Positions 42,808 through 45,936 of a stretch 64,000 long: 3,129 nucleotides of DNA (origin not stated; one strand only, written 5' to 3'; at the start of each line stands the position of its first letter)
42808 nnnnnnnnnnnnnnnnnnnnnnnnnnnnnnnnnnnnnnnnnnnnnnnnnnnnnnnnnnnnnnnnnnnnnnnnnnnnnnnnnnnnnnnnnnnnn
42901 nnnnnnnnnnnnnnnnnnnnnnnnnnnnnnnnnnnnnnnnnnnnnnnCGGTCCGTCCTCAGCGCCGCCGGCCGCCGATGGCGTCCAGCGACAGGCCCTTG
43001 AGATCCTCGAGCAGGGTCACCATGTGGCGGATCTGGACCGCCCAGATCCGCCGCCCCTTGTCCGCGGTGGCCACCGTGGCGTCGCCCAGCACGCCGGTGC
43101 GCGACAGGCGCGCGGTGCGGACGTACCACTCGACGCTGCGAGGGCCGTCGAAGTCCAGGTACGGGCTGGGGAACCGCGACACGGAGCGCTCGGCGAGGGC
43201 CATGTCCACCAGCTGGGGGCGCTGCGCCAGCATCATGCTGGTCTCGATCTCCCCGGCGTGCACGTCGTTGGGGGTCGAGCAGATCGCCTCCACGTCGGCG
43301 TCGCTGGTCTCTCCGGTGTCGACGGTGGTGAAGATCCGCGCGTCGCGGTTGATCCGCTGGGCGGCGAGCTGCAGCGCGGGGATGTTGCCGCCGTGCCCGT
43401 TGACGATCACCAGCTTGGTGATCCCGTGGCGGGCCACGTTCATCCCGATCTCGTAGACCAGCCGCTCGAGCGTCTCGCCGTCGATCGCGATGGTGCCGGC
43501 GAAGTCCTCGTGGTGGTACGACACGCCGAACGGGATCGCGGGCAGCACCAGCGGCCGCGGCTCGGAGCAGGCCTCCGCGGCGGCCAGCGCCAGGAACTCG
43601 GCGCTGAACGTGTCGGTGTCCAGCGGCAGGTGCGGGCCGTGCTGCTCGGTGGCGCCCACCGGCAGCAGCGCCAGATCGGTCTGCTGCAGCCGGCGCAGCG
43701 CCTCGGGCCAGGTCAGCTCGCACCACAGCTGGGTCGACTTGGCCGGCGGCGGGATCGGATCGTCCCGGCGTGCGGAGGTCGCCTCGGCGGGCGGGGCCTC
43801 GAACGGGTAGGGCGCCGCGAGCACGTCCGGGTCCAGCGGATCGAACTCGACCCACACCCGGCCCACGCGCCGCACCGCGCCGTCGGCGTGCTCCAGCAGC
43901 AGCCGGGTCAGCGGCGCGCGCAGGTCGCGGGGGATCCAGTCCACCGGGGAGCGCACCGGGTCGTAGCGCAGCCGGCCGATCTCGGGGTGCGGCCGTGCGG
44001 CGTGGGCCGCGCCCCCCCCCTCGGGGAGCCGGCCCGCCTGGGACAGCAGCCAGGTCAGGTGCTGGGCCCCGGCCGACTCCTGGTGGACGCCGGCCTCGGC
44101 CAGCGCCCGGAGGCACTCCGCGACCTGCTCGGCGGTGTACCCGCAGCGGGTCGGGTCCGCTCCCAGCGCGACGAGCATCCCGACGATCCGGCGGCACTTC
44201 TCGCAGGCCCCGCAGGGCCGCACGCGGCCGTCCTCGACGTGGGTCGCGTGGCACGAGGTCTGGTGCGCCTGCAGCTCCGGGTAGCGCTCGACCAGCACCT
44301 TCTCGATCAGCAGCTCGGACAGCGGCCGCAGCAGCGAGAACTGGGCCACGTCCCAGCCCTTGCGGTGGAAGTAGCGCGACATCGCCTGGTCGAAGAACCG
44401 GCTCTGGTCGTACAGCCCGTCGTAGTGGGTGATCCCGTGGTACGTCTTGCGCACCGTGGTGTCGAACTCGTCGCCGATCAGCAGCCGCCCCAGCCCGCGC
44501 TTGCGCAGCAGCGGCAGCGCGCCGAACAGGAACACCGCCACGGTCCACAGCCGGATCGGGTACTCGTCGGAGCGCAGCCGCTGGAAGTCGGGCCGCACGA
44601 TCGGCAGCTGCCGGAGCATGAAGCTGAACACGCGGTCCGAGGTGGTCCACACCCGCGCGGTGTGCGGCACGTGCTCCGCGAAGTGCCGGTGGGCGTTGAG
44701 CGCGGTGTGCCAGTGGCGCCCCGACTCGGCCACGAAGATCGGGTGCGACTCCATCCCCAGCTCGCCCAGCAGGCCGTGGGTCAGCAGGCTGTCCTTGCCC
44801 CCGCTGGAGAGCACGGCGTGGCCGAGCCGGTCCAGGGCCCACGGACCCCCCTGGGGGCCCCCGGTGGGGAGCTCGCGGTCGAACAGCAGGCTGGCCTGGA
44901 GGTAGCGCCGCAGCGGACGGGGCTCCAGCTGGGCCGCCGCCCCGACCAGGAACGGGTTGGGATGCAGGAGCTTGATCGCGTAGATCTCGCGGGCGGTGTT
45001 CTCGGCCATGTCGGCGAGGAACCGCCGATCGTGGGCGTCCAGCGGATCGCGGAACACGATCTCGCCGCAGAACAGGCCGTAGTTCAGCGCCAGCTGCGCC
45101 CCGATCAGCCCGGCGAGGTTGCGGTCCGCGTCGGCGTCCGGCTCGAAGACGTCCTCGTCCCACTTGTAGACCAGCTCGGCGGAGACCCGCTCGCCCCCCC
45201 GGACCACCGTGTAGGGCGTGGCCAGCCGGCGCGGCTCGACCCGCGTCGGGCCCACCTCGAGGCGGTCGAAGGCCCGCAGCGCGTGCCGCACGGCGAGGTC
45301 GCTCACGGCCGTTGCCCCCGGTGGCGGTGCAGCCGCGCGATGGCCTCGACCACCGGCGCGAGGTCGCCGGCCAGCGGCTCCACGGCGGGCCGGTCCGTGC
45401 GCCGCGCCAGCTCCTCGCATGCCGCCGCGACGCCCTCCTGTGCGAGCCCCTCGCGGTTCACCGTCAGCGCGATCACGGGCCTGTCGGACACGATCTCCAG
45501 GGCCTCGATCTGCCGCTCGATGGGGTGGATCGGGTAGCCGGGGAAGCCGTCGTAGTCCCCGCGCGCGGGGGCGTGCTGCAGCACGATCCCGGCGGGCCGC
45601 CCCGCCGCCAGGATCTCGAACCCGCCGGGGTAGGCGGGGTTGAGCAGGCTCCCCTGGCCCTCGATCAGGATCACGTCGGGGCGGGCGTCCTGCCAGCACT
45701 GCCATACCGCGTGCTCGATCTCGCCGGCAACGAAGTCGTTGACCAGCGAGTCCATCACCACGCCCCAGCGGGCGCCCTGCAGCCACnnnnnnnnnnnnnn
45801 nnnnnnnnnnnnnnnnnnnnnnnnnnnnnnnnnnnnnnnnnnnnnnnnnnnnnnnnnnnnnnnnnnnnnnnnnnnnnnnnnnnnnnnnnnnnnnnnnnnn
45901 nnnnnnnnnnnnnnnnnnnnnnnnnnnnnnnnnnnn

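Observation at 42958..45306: Unusual single-polypeptide fusion of a PP-loop ATP pyrophosphatase domain and a creatininase-family domain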

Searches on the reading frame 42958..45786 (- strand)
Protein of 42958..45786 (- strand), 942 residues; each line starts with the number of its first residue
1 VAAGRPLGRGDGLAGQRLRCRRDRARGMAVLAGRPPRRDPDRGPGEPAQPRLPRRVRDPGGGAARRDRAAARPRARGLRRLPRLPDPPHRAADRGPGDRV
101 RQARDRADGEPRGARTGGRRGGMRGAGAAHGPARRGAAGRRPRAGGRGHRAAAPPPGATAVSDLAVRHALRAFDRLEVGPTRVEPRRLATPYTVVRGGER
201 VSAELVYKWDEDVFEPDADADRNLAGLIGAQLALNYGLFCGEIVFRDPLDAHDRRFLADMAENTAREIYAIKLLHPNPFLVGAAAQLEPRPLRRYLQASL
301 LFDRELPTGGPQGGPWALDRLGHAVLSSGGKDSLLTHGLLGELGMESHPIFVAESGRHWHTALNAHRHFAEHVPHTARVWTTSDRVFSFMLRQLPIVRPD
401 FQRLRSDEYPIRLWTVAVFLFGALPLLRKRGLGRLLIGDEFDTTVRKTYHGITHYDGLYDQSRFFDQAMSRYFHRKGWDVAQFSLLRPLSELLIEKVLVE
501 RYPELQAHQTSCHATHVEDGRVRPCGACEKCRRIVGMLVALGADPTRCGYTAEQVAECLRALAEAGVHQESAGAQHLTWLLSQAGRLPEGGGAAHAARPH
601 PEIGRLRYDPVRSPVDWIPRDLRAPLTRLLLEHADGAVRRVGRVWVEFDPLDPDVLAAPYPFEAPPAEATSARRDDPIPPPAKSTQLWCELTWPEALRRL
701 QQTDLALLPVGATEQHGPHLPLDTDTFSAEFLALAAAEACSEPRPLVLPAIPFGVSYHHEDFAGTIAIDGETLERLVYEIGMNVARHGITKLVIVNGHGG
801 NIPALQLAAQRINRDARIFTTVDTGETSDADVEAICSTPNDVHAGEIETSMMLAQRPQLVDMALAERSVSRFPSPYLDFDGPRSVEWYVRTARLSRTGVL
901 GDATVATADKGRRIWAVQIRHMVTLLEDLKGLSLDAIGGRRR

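Call 3: search_protein_families(library=pfam, proteins=[window:42958-45786:-], max_evalue=0.1)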
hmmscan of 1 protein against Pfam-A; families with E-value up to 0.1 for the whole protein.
window:42958-45786:- (942 aa): 2 families
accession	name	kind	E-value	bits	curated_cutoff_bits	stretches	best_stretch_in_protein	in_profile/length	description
PF02633.19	Creatininase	-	1.1e-70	238.2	31.3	1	690-925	2-237/238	Creatinine amidohydrolase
PF23255.1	DUF7070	-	0.05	13.8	27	0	547-569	16-38/49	Domain of unknown function (DUF7070)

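Call 4: search_protein_families(library=ncbifam, proteins=[window:42958-45786:-], max_evalue=0.1)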
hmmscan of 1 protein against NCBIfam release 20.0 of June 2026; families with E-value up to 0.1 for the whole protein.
window:42958-45786:- (942 aa): 5 families
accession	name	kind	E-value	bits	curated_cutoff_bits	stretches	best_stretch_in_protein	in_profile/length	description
TIGR03964.1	mycofact_creat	equivalog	2.5e-43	148.3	172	1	692-928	5-219/228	mycofactocin biosynthesis peptidyl-dipeptidase MftE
TIGR04448.1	creatininase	equivalog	1.7e-32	113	235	1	690-924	1-240/246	creatininase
NF041098.2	diketo_inos_hlase_IolN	equivalog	3.4e-19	69.1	245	1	690-929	11-265/307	3-dehydro-scyllo-inosose hydrolase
NF033501.0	ArfB_arch_rifla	equivalog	5.4e-07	29.6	180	1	713-816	26-123/219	2-amino-5-formylamino-6-ribosylaminopyrimidin-4(3H)-one 5'-monophosphate deformylase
NF041275.1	MurL_Xanthmoales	equivalog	8.1e-06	24.6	700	1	464-534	261-334/447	UDP-N-acetyl-alpha-D-muramoyl-L-alanyl-L-glutamate epimerase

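Call 8: find_homologous_proteins(query=window:42961-45306:-)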
Query window:42961-45306:- (782 aa): 2892 proteins with E <= 0.001 among 8000 candidates; the best 120 are listed.
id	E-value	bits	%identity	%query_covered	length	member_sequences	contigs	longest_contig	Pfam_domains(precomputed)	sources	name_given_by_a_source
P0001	0.0e+0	1806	100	100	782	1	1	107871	PF02633.20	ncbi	-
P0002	0.0e+0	1116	64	99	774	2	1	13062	PF02633.20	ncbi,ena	-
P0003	0.0e+0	1113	66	99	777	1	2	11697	PF02633.20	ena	-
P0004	0.0e+0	1101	62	99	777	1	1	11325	PF02633.20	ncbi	-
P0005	0.0e+0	1098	61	100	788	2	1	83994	PF02633.20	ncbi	-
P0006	0.0e+0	1097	63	99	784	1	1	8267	PF02633.20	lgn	-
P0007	0.0e+0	1094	63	99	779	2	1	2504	PF02633.20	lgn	-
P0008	0.0e+0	1094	62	98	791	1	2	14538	PF02633.20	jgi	-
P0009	0.0e+0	1091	63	99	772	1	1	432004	PF02633.20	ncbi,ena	-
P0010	0.0e+0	1089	64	99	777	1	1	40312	PF02633.20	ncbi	-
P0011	0.0e+0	1089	63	99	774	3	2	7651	PF02633.20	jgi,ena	-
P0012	0.0e+0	1088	62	99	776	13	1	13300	PF02633.20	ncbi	-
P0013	0.0e+0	1088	61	99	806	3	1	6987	PF02633.20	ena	-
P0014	0.0e+0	1086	63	99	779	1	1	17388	PF02633.20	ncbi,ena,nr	ncbi:MAG TPA: creatininase family protein [Candidatus Polarisedimenticolaceae bacterium]|nr:creatini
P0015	0.0e+0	1086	64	99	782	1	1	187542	PF02633.20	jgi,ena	-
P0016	0.0e+0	1085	61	98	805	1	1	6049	PF02633.20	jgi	jgi:creatinine amidohydrolase/Fe(II)-dependent formamide hydrolase-like protein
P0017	0.0e+0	1084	63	99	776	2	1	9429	PF02633.20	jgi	jgi:creatinine amidohydrolase/Fe(II)-dependent formamide hydrolase-like protein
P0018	0.0e+0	1084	62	99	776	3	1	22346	PF02633.20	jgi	-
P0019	0.0e+0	1083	62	99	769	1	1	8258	PF02633.20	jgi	jgi:creatinine amidohydrolase/Fe(II)-dependent formamide hydrolase-like protein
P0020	0.0e+0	1083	62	99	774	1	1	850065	PF02633.20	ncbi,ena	-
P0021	0.0e+0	1082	60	99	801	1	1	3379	PF02633.20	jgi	jgi:creatinine amidohydrolase/Fe(II)-dependent formamide hydrolase-like protein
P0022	0.0e+0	1080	62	99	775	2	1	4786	PF02633.20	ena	-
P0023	0.0e+0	1080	64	99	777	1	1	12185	PF02633.20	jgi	-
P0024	0.0e+0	1079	60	99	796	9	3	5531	PF02633.20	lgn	-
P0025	0.0e+0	1078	62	99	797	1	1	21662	PF02633.20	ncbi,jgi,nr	ncbi:MAG: creatininase family protein [Deltaproteobacteria bacterium]|jgi:creatinine amidohydrolase/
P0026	0.0e+0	1078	61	99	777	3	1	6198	PF02633.20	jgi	-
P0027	0.0e+0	1076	63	99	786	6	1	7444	PF02633.20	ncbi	-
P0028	0.0e+0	1076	61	98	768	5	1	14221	PF02633.20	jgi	jgi:creatinine amidohydrolase/Fe(II)-dependent formamide hydrolase-like protein/7-cyano-7-deazaguani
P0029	0.0e+0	1075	62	99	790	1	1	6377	PF02633.20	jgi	jgi:creatinine amidohydrolase/Fe(II)-dependent formamide hydrolase-like protein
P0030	0.0e+0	1075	61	99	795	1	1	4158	PF02633.20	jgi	jgi:creatinine amidohydrolase/Fe(II)-dependent formamide hydrolase-like protein/7-cyano-7-deazaguani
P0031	0.0e+0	1074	63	99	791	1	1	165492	PF02633.20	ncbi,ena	-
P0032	0.0e+0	1073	60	99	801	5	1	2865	PF02633.20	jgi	jgi:creatinine amidohydrolase/Fe(II)-dependent formamide hydrolase-like protein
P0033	0.0e+0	1073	60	99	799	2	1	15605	PF02633.20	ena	-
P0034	0.0e+0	1073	61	99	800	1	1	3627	PF02633.20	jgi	jgi:creatinine amidohydrolase/Fe(II)-dependent formamide hydrolase-like protein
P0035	0.0e+0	1072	60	99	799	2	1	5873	PF02633.20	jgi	-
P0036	0.0e+0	1072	60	99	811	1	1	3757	PF02633.20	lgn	-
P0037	0.0e+0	1072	60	99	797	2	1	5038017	PF02633.20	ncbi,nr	ncbi:MAG: creatininase family protein [Gemmatimonadota bacterium]|nr:MAG: creatininase family protei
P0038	0.0e+0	1072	61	99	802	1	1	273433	PF02633.20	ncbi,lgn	-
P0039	0.0e+0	1071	62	99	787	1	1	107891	PF02633.20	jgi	-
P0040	0.0e+0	1071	60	99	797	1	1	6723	PF02633.20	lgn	-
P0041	0.0e+0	1071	62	99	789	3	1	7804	PF02633.20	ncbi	-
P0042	0.0e+0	1071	60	99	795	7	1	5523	PF02633.20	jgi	jgi:creatinine amidohydrolase/Fe(II)-dependent formamide hydrolase-like protein/7-cyano-7-deazaguani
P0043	0.0e+0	1071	62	99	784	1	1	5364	PF02633.20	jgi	jgi:creatinine amidohydrolase/Fe(II)-dependent formamide hydrolase-like protein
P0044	0.0e+0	1071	61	99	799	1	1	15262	PF02633.20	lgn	-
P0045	0.0e+0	1070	63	99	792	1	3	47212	PF02633.20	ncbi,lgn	ncbi:MAG: hypothetical protein Kow0062_07520 [Acidobacteriota bacterium]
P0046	0.0e+0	1070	60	99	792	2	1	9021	PF02633.20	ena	-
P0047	0.0e+0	1070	59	99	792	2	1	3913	PF02633.20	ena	-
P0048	0.0e+0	1070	60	98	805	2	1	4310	PF02633.20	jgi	jgi:creatinine amidohydrolase/Fe(II)-dependent formamide hydrolase-like protein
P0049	0.0e+0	1070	62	97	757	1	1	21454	PF02633.20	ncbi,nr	ncbi:MAG: creatininase family protein [Acidobacteria bacterium]|nr:MAG: creatininase family protein 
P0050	0.0e+0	1069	62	99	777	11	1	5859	PF02633.20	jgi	-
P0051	0.0e+0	1069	62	100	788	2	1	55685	PF02633.20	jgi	jgi:creatinine amidohydrolase/Fe(II)-dependent formamide hydrolase-like protein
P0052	0.0e+0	1069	61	99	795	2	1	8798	PF02633.20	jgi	jgi:creatinine amidohydrolase/Fe(II)-dependent formamide hydrolase-like protein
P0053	0.0e+0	1068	62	99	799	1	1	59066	PF02633.20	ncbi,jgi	-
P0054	0.0e+0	1068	61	99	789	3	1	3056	PF02633.20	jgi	jgi:creatinine amidohydrolase/Fe(II)-dependent formamide hydrolase-like protein/7-cyano-7-deazaguani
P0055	0.0e+0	1068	60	99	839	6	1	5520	PF02633.20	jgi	-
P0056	0.0e+0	1068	61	99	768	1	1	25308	PF02633.20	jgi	jgi:creatinine amidohydrolase/Fe(II)-dependent formamide hydrolase-like protein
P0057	0.0e+0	1068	62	99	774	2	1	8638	PF02633.20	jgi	jgi:creatinine amidohydrolase/Fe(II)-dependent formamide hydrolase-like protein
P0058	0.0e+0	1068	61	99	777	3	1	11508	PF02633.20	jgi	jgi:creatinine amidohydrolase/Fe(II)-dependent formamide hydrolase-like protein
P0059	0.0e+0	1068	61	99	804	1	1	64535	PF02633.20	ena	-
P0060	0.0e+0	1068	63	99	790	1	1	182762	PF02633.20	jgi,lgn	-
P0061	0.0e+0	1067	61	99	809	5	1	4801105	PF02633.20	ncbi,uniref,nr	ncbi:Creatininase [uncultured Desulfatiglans sp.]|uniref:Creatininase n=1 Tax=Uncultured Desulfatigl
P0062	0.0e+0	1067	61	99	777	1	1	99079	PF02633.20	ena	-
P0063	0.0e+0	1066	61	99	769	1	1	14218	PF02633.20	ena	-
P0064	0.0e+0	1066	61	99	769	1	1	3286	PF02633.20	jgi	-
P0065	0.0e+0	1065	60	98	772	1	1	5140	PF02633.20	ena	-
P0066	0.0e+0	1065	62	98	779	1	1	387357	PF02633.20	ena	-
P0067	0.0e+0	1065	59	99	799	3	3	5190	PF02633.20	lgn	-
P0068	0.0e+0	1065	60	99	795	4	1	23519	PF02633.20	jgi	-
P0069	0.0e+0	1064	61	99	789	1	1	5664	PF02633.20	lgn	-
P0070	0.0e+0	1064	61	99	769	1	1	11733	PF02633.20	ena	-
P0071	0.0e+0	1063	61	98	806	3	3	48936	PF02633.20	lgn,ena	-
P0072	0.0e+0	1063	60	99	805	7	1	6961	PF02633.20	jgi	jgi:creatinine amidohydrolase/Fe(II)-dependent formamide hydrolase-like protein/7-cyano-7-deazaguani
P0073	0.0e+0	1063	59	99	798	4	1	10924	PF02633.20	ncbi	-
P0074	0.0e+0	1063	60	99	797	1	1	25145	PF02633.20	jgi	jgi:creatinine amidohydrolase/Fe(II)-dependent formamide hydrolase-like protein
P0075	0.0e+0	1063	61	99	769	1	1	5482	PF02633.20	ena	-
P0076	0.0e+0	1063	61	99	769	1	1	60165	PF02633.20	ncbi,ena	-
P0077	0.0e+0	1062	60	99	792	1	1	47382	PF02633.20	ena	-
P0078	0.0e+0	1062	60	99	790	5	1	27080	PF02633.20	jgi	jgi:creatinine amidohydrolase/Fe(II)-dependent formamide hydrolase-like protein/7-cyano-7-deazaguani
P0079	0.0e+0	1062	61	99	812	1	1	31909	PF02633.20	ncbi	ncbi:MAG: creatininase family protein [bacterium]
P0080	0.0e+0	1062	60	99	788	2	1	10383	PF02633.20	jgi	jgi:creatinine amidohydrolase/Fe(II)-dependent formamide hydrolase-like protein/7-cyano-7-deazaguani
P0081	0.0e+0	1062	60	99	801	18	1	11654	PF02633.20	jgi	jgi:creatinine amidohydrolase/Fe(II)-dependent formamide hydrolase-like protein/7-cyano-7-deazaguani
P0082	0.0e+0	1062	61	99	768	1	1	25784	PF02633.20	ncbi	-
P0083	0.0e+0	1061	61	99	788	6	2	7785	PF02633.20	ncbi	-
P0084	0.0e+0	1061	60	99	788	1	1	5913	PF02633.20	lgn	-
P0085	0.0e+0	1060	58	99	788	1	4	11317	PF02633.20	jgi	jgi:creatinine amidohydrolase/Fe(II)-dependent formamide hydrolase-like protein/7-cyano-7-deazaguani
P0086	0.0e+0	1060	63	99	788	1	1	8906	PF02633.20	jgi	jgi:creatinine amidohydrolase/Fe(II)-dependent formamide hydrolase-like protein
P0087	0.0e+0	1060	63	99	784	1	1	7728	PF02633.20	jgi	jgi:creatinine amidohydrolase/Fe(II)-dependent formamide hydrolase-like protein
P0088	0.0e+0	1060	61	98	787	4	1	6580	PF02633.20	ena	-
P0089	0.0e+0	1060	60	99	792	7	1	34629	PF02633.20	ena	-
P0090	0.0e+0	1060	61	99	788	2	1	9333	PF02633.20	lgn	-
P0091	0.0e+0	1060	60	99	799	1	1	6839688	PF02633.20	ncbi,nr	ncbi:MAG: creatininase family protein [Desulfobacterales bacterium]|nr:MAG: creatininase family prot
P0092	0.0e+0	1060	61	99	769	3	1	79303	PF02633.20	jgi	jgi:mycofactocin system creatininase family protein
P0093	0.0e+0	1059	61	100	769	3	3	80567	PF02633.20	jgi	jgi:mycofactocin system creatininase family protein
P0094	0.0e+0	1059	59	99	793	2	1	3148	PF02633.20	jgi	jgi:creatinine amidohydrolase/Fe(II)-dependent formamide hydrolase-like protein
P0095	0.0e+0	1059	61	99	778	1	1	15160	PF02633.20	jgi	-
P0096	0.0e+0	1059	61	99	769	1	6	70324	PF02633.20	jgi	jgi:mycofactocin system creatininase family protein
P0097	0.0e+0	1059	60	99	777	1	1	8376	PF02633.20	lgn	-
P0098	0.0e+0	1059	61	99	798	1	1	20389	PF02633.20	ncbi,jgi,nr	ncbi:MAG: creatininase family protein [Deltaproteobacteria bacterium]|nr:creatininase family protein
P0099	0.0e+0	1058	61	99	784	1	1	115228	PF02633.20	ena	-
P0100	0.0e+0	1058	61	99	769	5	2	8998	PF02633.20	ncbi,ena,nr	ncbi:MAG: creatininase family protein [Acidobacteriota bacterium]|nr:creatininase family protein [Ac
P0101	0.0e+0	1058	59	99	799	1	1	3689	PF02633.20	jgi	-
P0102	0.0e+0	1058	59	99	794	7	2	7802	PF02633.20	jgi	jgi:creatinine amidohydrolase/Fe(II)-dependent formamide hydrolase-like protein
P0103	0.0e+0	1058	59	99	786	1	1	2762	PF02633.20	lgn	-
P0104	0.0e+0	1058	59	99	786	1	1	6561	PF02633.20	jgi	jgi:creatinine amidohydrolase/Fe(II)-dependent formamide hydrolase-like protein/7-cyano-7-deazaguani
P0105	0.0e+0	1057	59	99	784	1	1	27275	PF02633.20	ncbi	-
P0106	0.0e+0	1057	59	99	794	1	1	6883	PF02633.20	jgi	jgi:creatinine amidohydrolase/Fe(II)-dependent formamide hydrolase-like protein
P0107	0.0e+0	1057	61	99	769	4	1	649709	PF02633.20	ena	-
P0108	0.0e+0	1057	60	99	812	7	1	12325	PF02633.20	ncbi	-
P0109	0.0e+0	1057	62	98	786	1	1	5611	PF02633.20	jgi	jgi:creatinine amidohydrolase/Fe(II)-dependent formamide hydrolase-like protein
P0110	0.0e+0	1057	61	99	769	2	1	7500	PF02633.20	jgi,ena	-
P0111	0.0e+0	1056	62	99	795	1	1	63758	PF02633.20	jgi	jgi:creatinine amidohydrolase/Fe(II)-dependent formamide hydrolase-like protein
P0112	0.0e+0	1056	61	99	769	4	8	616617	PF02633.20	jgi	jgi:creatinine amidohydrolase/Fe(II)-dependent formamide hydrolase-like protein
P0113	0.0e+0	1056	60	99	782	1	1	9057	PF02633.20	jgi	jgi:creatinine amidohydrolase/Fe(II)-dependent formamide hydrolase-like protein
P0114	0.0e+0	1056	59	99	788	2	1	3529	PF02633.20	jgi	jgi:creatinine amidohydrolase/Fe(II)-dependent formamide hydrolase-like protein/7-cyano-7-deazaguani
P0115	0.0e+0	1056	63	99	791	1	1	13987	PF02633.20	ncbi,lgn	-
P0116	0.0e+0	1056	61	99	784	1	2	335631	PF02633.20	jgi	jgi:creatinine amidohydrolase/Fe(II)-dependent formamide hydrolase-like protein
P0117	0.0e+0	1056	60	99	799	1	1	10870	PF02633.20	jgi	jgi:creatinine amidohydrolase/Fe(II)-dependent formamide hydrolase-like protein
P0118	0.0e+0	1055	59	99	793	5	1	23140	PF02633.20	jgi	jgi:creatinine amidohydrolase/Fe(II)-dependent formamide hydrolase-like protein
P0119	0.0e+0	1055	61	99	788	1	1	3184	PF02633.20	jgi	jgi:creatinine amidohydrolase/Fe(II)-dependent formamide hydrolase-like protein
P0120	0.0e+0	1055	60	99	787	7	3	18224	PF02633.20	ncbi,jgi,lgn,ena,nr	ncbi:MAG TPA: creatininase family protein [Thermoguttaceae bacterium]|nr:creatininase family protein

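Call 13: find_encoding_contigs(protein=P0037, flank=10000, max_places=2)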
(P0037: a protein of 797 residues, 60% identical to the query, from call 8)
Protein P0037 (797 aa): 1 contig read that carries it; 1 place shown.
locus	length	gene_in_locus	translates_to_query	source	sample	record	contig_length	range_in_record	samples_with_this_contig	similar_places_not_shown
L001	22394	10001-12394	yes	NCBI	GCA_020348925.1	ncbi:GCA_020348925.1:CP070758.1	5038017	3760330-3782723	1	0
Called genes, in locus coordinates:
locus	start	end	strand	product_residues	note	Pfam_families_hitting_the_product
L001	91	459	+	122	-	PF00085:Thioredoxin, PF14595:Thioredoxin_9 (weak)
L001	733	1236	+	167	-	-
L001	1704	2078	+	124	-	-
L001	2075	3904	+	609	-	PF00324:AA_permease, PF13520:AA_permease_2, PF00359:PTS_EIIA_2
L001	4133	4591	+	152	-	PF00324:AA_permease, PF13520:AA_permease_2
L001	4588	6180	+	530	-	PF13520:AA_permease_2, PF00324:AA_permease, PF02254:TrkA_N, PF02080:TrkA_C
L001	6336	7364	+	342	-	PF01368:DHH (weak), PF02272:DHHA1 (weak)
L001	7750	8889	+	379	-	PF00291:PALP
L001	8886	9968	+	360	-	PF17396:DUF1611_N, PF07755:DUF1611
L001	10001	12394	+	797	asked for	PF02633:Creatininase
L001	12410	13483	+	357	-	PF02746:MR_MLE_N, PF13378:MR_MLE_C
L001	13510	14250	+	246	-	PF00069:Pkinase, PF07714:PK_Tyr_Ser-Thr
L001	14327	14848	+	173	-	PF18955:DUF5698, PF10035:DUF2179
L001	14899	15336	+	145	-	PF06146:PsiE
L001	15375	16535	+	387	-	PF00343:Phosphorylase (weak)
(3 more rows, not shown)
